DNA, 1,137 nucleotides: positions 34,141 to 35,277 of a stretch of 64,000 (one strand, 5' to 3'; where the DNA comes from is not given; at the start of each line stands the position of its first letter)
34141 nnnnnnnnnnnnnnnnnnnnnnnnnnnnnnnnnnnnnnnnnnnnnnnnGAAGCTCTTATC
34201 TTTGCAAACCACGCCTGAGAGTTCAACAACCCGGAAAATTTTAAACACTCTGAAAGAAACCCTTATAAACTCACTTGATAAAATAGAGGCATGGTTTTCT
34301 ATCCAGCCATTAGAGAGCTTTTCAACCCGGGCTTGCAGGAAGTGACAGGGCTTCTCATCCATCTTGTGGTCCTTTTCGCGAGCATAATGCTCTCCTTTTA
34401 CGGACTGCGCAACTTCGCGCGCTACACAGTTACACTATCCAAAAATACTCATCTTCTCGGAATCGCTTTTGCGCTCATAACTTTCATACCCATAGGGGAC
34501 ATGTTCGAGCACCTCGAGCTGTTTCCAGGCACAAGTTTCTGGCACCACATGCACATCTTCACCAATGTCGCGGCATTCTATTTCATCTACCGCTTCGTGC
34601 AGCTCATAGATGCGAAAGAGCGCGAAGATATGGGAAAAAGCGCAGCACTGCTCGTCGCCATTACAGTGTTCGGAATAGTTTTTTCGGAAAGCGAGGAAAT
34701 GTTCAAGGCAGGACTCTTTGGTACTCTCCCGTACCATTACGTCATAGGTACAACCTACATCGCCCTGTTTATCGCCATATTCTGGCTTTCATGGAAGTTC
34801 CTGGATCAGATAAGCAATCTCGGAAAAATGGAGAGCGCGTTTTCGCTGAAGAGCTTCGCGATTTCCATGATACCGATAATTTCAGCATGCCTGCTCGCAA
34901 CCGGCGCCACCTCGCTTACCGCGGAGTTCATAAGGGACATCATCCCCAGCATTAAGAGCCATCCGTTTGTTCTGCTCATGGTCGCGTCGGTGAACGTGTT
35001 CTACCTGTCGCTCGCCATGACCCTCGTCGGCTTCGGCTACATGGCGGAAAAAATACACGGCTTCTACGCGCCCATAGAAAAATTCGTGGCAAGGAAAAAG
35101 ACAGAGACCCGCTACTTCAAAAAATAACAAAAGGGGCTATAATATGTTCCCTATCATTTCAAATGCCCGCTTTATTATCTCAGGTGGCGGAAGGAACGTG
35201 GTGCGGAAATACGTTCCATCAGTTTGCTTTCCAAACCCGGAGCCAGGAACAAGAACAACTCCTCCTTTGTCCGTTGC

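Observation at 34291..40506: Unassigned paralogous 7-TM family with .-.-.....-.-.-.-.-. motif bracketing the aspAT/aminotransferase/aspS block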

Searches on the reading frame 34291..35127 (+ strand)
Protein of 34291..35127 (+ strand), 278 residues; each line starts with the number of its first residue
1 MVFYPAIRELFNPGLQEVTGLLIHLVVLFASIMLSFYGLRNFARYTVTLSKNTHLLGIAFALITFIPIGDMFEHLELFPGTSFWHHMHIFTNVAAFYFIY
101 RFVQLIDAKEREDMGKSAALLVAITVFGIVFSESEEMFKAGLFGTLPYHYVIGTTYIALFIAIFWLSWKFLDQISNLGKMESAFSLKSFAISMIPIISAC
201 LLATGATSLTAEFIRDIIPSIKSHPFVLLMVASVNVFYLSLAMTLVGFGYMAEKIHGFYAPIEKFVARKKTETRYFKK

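Call 4: search_protein_families(library=pfam, proteins=[window:34291-35127:+], max_evalue=10)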
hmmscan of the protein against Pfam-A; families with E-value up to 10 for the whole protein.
window:34291-35127:+ (278 aa): 1 family
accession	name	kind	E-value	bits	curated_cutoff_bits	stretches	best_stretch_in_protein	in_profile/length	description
PF04290.18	DctQ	-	0.053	13.8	28.3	2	7-68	53-113/132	Tripartite ATP-independent periplasmic transporters, DctQ component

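Call 5: search_protein_families(library=ncbifam, proteins=[window:34291-35127:+], max_evalue=10)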
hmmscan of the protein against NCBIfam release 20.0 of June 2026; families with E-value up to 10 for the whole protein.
window:34291-35127:+ (278 aa): 0 families

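Call 6: find_homologous_proteins(query=window:34291-35127:+, max_evalue=0.001)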
Query window:34291-35127:+ (278 aa): 8 proteins with E <= 0.001 among 1310 candidates.
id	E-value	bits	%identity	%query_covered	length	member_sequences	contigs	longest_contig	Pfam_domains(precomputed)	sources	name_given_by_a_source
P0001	1.4e-175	601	100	100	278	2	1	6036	-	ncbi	-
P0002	4.6e-74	268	51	99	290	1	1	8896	-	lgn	-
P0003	3.9e-55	206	43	98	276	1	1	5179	-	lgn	-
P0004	5.9e-55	205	42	96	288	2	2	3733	-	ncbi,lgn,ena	-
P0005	1.5e-52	197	39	97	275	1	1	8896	-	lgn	-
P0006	1.9e-50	190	40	95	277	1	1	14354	-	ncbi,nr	ncbi:Uncharacterised protein [uncultured archaeon]|nr:Uncharacterised protein [uncultured archaeon]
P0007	8.7e-48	182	43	87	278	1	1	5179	-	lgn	-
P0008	1.2e-43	168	41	91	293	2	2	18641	-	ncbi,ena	-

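Call 12: find_encoding_contigs(protein=P0002, flank=10000, max_places=4)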
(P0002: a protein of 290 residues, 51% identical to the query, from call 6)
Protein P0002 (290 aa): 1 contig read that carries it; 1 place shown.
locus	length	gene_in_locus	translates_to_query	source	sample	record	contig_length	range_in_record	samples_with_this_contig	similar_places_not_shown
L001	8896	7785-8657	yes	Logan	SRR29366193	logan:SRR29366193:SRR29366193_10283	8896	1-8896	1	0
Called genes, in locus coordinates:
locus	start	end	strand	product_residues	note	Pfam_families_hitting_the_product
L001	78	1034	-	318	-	-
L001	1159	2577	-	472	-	PF02934:GatB_N, PF02637:GatB_Yqey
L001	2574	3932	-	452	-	PF01425:Amidase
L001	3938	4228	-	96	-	PF02686:GatC (weak)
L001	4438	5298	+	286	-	-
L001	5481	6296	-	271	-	-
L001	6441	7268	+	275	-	-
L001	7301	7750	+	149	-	-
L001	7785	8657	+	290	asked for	-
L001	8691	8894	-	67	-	?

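Call 13: find_encoding_contigs(protein=P0006, flank=10000, max_places=4)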
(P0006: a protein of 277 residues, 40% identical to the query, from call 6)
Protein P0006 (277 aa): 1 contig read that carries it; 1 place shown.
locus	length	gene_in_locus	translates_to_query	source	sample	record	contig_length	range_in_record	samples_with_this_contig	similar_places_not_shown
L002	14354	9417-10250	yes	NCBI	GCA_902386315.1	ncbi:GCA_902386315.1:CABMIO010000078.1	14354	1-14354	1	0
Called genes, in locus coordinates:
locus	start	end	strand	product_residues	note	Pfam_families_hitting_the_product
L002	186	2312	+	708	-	PF00270:DEAD, PF04851:ResIII, PF00271:Helicase_C, PF09369:MZB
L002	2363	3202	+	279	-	-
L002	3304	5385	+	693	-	PF03477:ATP-cone, PF00317:Ribonuc_red_lgN, PF02867:Ribonuc_red_lgC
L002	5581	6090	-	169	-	-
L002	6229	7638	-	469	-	PF02934:GatB_N, PF02637:GatB_Yqey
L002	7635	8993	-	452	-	PF01425:Amidase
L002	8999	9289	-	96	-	PF02686:GatC (weak)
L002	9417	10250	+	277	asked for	-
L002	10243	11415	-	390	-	PF00155:Aminotran_1_2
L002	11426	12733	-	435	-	PF01336:tRNA_anti-codon, PF00152:tRNA-synt_2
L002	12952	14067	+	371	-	PF01950:FBPase_3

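Call 14: find_encoding_contigs(protein=P0008, flank=10000, max_places=4)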
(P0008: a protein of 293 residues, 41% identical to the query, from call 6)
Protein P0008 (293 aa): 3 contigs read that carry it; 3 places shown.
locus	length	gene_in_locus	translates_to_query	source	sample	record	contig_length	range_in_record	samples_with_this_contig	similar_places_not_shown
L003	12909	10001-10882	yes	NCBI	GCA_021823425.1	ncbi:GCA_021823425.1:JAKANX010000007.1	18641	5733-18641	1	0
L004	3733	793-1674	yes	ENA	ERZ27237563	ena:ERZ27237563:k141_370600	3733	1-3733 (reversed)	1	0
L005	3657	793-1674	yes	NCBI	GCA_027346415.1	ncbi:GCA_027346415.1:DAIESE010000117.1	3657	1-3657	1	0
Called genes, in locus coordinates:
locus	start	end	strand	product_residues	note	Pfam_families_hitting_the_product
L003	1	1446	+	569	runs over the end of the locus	PF00749:tRNA-synt_1c, PF03950:tRNA-synt_1c_C, PF20974:tRNA-synt_1c_C2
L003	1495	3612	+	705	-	PF04851:ResIII, PF00270:DEAD, PF00271:Helicase_C, PF09369:MZB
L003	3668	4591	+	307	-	PF00254:FKBP_C (weak)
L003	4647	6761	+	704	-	PF03477:ATP-cone, PF00317:Ribonuc_red_lgN, PF02867:Ribonuc_red_lgC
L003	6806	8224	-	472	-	PF02934:GatB_N, PF02637:GatB_Yqey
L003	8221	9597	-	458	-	PF01425:Amidase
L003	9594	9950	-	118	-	-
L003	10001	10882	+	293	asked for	-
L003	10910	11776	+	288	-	-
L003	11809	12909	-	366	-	?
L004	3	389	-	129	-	?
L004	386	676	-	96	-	PF02686:GatC (weak)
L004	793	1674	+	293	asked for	-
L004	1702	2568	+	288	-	-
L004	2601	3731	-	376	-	?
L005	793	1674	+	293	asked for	-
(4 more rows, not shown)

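Call 18: search_protein_representatives(alignment_id=A1)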
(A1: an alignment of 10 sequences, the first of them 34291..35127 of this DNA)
Query: 10 sequences, 284 profile positions. Proteins with E-value up to 0.001 (for the whole library): 25; up to 1e-10: 22; up to 1e-30: 19. The best 25 are listed.
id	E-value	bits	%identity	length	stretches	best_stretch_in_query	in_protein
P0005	6.3e-114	396.4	-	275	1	1-275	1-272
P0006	5.9e-107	373.6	-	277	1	1-276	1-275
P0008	7.2e-103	360.2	-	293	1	1-284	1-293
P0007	3.1e-100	351.5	-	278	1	23-283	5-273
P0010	5.8e-90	317.8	-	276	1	2-269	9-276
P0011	3.6e-87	308.7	-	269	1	1-254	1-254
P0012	1.3e-86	306.8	-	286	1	2-272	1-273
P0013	7.0e-74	265.0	-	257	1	22-268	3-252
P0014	1.1e-62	228.3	-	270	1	22-268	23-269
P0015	1.5e-60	221.3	-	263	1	26-271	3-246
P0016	7.2e-56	205.9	-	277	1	4-260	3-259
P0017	6.9e-55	202.7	-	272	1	2-266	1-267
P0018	3.0e-54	200.6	-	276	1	14-273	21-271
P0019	3.9e-54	200.3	-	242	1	29-265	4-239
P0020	6.0e-52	193.1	-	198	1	88-281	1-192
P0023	7.3e-36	140.3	-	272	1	7-260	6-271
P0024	9.6e-31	123.5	-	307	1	29-278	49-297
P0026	4.5e-14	68.8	-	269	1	21-264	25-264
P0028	4.1e-05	39.4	-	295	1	21-250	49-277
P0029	7.5e-05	38.5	-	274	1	18-249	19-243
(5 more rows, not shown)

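Call 21: predict_structure(alignment_id=A1)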
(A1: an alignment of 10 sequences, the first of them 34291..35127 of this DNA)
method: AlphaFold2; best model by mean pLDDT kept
length: 278 residues; sequences in the alignment: 10
mean_pLDDT: 85.8   pTM: 0.85
mean pLDDT of the five models: 85.8, 85.7, 84.8, 84.2, 83.8
residues with pLDDT >= 90: 123; 70-90: 120; 50-70: 34; < 50: 1
segments of 3 or more residues with pLDDT < 50: none
pLDDT, mean of each block of 10 residues (from residue 1): 62 64 90 97 90 95 96 89 90 94 91 93 88 80 66 80 89 80 79 93 92 86 86 91 96 90 85 63
secondary structure, 60 per line:
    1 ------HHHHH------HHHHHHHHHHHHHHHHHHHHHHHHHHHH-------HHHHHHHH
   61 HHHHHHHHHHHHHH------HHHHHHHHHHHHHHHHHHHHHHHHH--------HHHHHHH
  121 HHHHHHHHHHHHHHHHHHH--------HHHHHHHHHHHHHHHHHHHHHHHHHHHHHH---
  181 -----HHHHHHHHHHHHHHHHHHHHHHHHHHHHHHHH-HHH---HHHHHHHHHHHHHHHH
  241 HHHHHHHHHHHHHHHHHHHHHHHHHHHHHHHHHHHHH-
elements in order: H7-11 H18-45 H53-74 H81-105 H114-139 H148-177 H186-217 H225-277
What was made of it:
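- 34291..35127 (+): Copy A, 278 aa, a 7-TM protein of the new family (A-type, Micrarchaeota branch). AF2 pLDDT 85.8, helices 18-45, 53-74, 81-105, 114-139, 148-177, 186-217, 225-277 (call 21).
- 35062..35085 (+): Copy A F258-Y-A-P-I-E-K-F265, on the cytoplasmic helical extension of TM7; specific to the Micrarchaeota branch. Helix 225-277 is continuous in the model (call 21).
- Checked: A: pLDDT 85.8, pTM 0.85 (call 21).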

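Call 23: search_protein_families(library=pfam, alignment_id=A2, max_evalue=1)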
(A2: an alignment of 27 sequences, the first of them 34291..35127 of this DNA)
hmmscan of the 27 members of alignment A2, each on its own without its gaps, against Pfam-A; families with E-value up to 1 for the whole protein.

A. member 1, window:34291-35127:+ (278 aa): 1 family
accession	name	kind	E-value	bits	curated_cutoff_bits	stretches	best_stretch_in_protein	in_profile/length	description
PF04290.18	DctQ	-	0.053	13.8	28.3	1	7-68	53-113/132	Tripartite ATP-independent periplasmic transporters, DctQ component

B. families by the number of members that match (of 27 scanned): 35 families (the first 25 are shown)
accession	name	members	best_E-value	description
PF10693.14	DUF2499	2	0.04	Protein of unknown function (DUF2499)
PF01616.22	Orbi_NS3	2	0.087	Orbivirus NS3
PF00892.27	EamA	1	0.00018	EamA-like transporter family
PF05875.18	Ceramidase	1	0.0013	Ceramidase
PF10399.14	UCR_Fe-S_N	1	0.0035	Ubiquitinol-cytochrome C reductase Fe-S subunit TAT signal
PF06570.16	DUF1129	1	0.0097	Protein of unknown function (DUF1129)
PF19665.4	DUF6168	1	0.013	Family of unknown function (DUF6168)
PF20334.3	DUF6629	1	0.019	Family of unknown function (DUF6629)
PF02533.20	PsbK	1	0.025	Photosystem II 4 kDa reaction centre component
PF24357.1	TMD0_ABC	1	0.028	ABC transporter TMD0 domain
PF06143.16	Baculo_11_kDa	1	0.035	Baculovirus 11 kDa family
PF07782.18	DC_STAMP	1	0.037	DC-STAMP-like protein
PF04290.18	DctQ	1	0.053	Tripartite ATP-independent periplasmic transporters, DctQ component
PF11028.14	TMEM260-like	1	0.068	Protein O-mannosyl-transferase TMEM260-like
PF03647.18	Tmemb_14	1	0.082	Transmembrane proteins 14C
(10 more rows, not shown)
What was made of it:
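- On CREST hydrolases (Ceramidase PF05875, PAQR): One of 27 members scores E=0.0013 (call 23).
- Closest known: CREST 7-TM metal hydrolases. Same: One member gave a weak Ceramidase hit (E=0.0013; call 23).
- One of 27 members gave a weak Pfam Ceramidase hit (PF05875, E=0.0013; call 23).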

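Call 29: find_related_loci(query=A3, collection=genome_contigs, flank=8000)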
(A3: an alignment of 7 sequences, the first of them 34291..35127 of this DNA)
Query A3 (278 aa) in genome_contigs; peptide patterns used: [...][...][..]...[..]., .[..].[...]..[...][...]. (x = any residue, [..] = any of these).
99 stretches matched a pattern; 2 encode a relative of the query (tblastn E <= 1e-3); 1 distinct loci.
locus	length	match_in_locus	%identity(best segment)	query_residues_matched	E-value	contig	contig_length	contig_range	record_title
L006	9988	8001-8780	42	4-269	2e-58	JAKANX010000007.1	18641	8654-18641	MAG: Candidatus Micrarchaeota archaeon isolate WY5.bin9 NODE_4772_length_18641_cov_1.094955, whole genome shotgun sequen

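Call 32: search_solved_structures(query=A2, max_evalue=10, show_alignments=2)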
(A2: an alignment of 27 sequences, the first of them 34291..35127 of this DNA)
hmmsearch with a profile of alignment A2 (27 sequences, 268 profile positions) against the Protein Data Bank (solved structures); distinct sequences matched with E-value up to 10: 5.
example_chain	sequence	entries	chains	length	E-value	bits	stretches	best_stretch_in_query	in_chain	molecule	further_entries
8jj5_D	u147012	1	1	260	0.099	15.1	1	20-84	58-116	UPK1B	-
7kak_B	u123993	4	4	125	1.2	11.5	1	7-50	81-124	Protein transport channel Sec61 complex, beta subunit (Sbh1)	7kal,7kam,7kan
8qz2_A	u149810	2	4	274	1.3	11.5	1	164-243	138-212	Potassium channel subfamily K member 10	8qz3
6b85_J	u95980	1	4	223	2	10.8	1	110-208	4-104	TMHC4_R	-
4bw5_A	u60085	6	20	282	4.5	9.7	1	165-243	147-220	POTASSIUM CHANNEL SUBFAMILY K MEMBER 10 | Isoform B of Potassium channel subfamily K member 10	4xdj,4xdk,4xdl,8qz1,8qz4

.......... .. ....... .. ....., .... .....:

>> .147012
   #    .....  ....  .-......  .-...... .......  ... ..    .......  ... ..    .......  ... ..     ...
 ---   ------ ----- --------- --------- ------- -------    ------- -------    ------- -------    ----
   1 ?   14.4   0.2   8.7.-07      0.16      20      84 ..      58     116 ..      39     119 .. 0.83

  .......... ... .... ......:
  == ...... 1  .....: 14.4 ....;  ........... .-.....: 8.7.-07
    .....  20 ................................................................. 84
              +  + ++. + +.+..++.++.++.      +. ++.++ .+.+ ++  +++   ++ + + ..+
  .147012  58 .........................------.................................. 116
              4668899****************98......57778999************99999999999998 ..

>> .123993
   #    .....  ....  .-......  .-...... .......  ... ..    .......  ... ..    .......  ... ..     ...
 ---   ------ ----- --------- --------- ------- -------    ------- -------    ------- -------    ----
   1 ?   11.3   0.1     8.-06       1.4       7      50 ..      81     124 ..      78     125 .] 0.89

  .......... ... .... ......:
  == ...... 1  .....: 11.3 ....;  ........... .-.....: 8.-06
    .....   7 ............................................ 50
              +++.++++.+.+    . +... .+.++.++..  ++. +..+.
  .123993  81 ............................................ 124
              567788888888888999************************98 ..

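Call 33: find_encoding_contigs(protein=P0028, flank=8000, max_places=4)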
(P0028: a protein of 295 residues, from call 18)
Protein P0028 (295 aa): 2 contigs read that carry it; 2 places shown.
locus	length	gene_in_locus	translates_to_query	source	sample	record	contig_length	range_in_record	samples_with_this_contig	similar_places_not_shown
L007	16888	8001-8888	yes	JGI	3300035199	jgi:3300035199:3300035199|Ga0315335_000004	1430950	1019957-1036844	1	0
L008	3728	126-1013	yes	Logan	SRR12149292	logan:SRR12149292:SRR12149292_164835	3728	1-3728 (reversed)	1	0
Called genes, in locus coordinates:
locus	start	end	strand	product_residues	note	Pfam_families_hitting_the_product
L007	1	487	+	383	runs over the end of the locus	PF04551:GcpE, PF26540:GcpE_C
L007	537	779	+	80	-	-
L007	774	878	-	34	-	-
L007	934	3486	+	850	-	-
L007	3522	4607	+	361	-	PF02670:DXP_reductoisom, PF08436:DXP_redisom_C, PF13288:DXPR_C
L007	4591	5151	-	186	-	-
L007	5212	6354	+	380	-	PF01128:IspD, PF12804:NTP_transf_3, PF02542:YgbB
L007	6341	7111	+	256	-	PF00288:GHMP_kinases_N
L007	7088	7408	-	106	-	-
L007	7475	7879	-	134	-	-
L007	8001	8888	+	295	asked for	-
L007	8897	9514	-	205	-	PF21176:RecR_HhH, PF01751:Toprim, PF13662:Toprim_4, PF21175:RecR_C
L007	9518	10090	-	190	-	PF01227:GTP_cyclohydroI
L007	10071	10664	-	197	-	PF01174:SNO, PF03575:Peptidase_S51, PF07685:GATase_3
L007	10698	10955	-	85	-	-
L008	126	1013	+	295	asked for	-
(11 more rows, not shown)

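Call 34: find_encoding_contigs(protein=P0026, flank=8000, max_places=4)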
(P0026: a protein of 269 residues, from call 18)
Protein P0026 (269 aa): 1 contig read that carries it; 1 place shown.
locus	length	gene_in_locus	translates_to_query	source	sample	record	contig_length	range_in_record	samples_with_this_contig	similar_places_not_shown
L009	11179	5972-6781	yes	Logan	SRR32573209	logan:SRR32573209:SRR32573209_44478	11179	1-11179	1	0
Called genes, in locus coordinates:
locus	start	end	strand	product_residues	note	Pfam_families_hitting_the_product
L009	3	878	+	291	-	?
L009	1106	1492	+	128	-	-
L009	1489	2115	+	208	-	-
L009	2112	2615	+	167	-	PF24336:DUF7504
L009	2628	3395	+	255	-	-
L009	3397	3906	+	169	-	-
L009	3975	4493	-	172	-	-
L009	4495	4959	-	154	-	PF04073:tRNA_edit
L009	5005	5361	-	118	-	-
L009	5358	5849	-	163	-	-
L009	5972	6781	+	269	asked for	-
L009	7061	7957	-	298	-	-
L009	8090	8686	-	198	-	-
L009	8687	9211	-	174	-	-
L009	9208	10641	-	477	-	-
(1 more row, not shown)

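Call 41: fold_search(model_id=the predicted structure, library=pdb)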
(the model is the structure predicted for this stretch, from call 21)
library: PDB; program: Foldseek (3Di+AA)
matches with E <= 10: 891; with E <= 0.001: 0
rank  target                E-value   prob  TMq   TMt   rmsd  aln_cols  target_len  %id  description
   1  8hs2_R                3.3e-03  1.00  0.48  0.47   8.2       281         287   12  Orphan GPR20 in complex with Fab046 (released 2023-03-08)
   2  8i2h                  3.6e-03  1.00  0.43  0.25   8.4       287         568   12  Follicle stimulating hormone receptor (released 2023-03-22)
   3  8jbh_B                4.5e-03  1.00  0.44  0.45   8.0       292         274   13  Substance P bound to active human neurokinin 3 receptor in complex with Gq (released 2024-02-07)
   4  8kig_R                5.6e-03  1.00  0.48  0.51   6.5       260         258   13  Cryo-EM structure of MC3R in complex with SHU9119 (released 2025-02-26)
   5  8gng_A                7.3e-03  1.00  0.52  0.51   6.0       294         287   10  Crystal structure of human adenosine A2A receptor in complex with istradefylline. (released 2023-03-22)
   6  8jgf_R                7.6e-03  1.00  0.45  0.50   6.7       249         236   14  CryoEM structure of Gq-coupled MRGPRX1 with peptide agonist BAM8-22 (released 2024-01-10)
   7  9kb6                  8.7e-03  1.00  0.54  0.24   6.6       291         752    9  Cryo-EM structure of LGR4 (released 2025-10-15)
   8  8hj5_F                9.1e-03  1.00  0.49  0.53   6.3       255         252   13  Cryo-EM structure of Gq-coupled MRGPRX1 bound with Compound-16 (released 2023-05-31)
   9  8wdt_A                9.5e-03  1.00  0.43  0.40   9.3       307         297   11  Crystal structure of the human adenosine A2A receptor in complex with photoresponsive ligand photoNECA(blue) (released 2024-01-17)
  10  8xft_A                1.0e-02  1.00  0.47  0.22   7.0       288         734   11  LGR4-RSPO2-ZNRF3(1:1:1) (released 2024-12-04)
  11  7p00_R                1.1e-02  1.00  0.53  0.52   6.7       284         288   11  Human Neurokinin 1 receptor (NK1R) substance P Gq chimera (mGsqi) complex (released 2021-12-15)
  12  8xyd_A                1.1e-02  1.00  0.47  0.44   6.5       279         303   11  Structure of Platelet-activating factor receptor-G protein complex bound to platelet-activating factor (released 2024-11-13)
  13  6tp3_A                1.2e-02  1.00  0.54  0.49   7.9       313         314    8  Crystal structure of the Orexin-1 receptor in complex with daridorexant (released 2020-01-01)
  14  9m0d_R                1.2e-02  1.00  0.46  0.49   7.8       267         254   12  Cryo-EM structure of neurotensin receptor 1 in complex with beta-arrestin 1 (released 2025-04-09)
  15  2ydv                  1.5e-02  1.00  0.48  0.43  12.0       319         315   12  Thermostabilised HUMAN A2a Receptor with NECA bound (released 2011-05-18)
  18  9kb8_A                1.6e-02  1.00  0.52  0.24   7.0       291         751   10  Cryo-EM structure of LGR4-RSPO2-ZNRF3 complex (1:1:2) (released 2025-10-15)
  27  9izh_R                2.2e-02  1.00  0.50  0.47   6.9       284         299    9  Cryo-EM structure of LPA1-G13 complex with LPA (released 2025-01-01)
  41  9k6l_R                3.0e-02  1.00  0.49  0.50   6.7       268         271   12  Cryo-EM structure of GPCR16-Gi2 complex (released 2025-04-02)
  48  9izg_R                3.3e-02  1.00  0.50  0.48   6.8       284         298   10  Cryo-EM structure of LPA1-Gq complex with LPA (released 2025-01-01)
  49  9k3f_R                3.3e-02  1.00  0.46  0.48   7.3       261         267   12  Cryo-EM structure of the unliganded human melanocortin receptor 3 (MC3R)-Gs complex (released 2025-08-06)
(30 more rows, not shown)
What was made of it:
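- On GPCR-type 7-TM receptor fold: Foldseek is weaker, with TM-scores of about 0.5 (call 41).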
